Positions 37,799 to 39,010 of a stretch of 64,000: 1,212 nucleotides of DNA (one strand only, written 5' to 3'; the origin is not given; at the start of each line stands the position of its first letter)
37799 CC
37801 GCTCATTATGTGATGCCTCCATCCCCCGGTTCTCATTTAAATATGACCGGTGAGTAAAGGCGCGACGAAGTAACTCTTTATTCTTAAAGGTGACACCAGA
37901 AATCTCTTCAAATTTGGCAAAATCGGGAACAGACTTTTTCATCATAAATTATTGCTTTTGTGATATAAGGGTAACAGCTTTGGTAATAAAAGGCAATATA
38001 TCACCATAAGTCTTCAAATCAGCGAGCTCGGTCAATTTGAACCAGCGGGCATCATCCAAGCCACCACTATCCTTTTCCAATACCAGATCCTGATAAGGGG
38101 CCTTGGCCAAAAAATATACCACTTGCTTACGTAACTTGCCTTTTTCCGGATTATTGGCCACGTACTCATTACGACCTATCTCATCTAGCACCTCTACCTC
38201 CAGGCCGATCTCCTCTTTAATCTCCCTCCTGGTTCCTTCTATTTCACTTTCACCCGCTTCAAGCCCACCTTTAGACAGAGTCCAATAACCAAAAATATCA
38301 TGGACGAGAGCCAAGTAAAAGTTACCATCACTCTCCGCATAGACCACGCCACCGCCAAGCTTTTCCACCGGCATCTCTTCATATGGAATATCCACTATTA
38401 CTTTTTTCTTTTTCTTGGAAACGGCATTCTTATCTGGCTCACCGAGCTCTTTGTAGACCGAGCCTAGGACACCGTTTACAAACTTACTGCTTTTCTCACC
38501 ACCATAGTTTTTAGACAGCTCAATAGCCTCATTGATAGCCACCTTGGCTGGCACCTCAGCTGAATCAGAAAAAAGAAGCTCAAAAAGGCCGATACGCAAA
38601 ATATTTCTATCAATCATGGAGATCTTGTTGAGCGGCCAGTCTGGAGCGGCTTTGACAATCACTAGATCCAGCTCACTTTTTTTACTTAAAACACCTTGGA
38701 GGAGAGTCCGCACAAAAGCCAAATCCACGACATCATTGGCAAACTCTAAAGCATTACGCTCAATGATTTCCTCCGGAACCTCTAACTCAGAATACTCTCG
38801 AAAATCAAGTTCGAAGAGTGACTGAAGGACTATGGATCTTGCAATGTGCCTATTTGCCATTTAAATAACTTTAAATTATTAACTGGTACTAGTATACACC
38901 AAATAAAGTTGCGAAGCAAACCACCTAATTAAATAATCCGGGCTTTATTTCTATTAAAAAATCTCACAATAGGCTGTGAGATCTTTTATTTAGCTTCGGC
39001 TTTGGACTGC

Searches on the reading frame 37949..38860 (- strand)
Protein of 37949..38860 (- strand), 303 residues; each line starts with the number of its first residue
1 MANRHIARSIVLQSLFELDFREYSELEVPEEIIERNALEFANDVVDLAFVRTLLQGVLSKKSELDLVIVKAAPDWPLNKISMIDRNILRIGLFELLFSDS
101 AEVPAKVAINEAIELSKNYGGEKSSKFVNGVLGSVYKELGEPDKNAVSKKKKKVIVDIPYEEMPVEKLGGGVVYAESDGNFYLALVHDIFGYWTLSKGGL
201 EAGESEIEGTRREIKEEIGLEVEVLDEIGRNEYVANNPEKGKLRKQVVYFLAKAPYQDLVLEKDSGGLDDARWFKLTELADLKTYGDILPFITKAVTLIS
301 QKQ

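Call 51: search_protein_families(library=pfam, proteins=[window:37949-38860:-], max_evalue=0.00001)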
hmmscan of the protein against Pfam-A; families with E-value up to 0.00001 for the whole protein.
window:37949-38860:- (303 aa): 2 families
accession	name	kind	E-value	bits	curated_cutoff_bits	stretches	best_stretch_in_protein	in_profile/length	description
PF01029.23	NusB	-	4.8e-32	111.6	23.1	1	6-137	2-133/133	NusB family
PF00293.34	NUDIX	-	1.2e-14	54.8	21.1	1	190-283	27-122/134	NUDIX domain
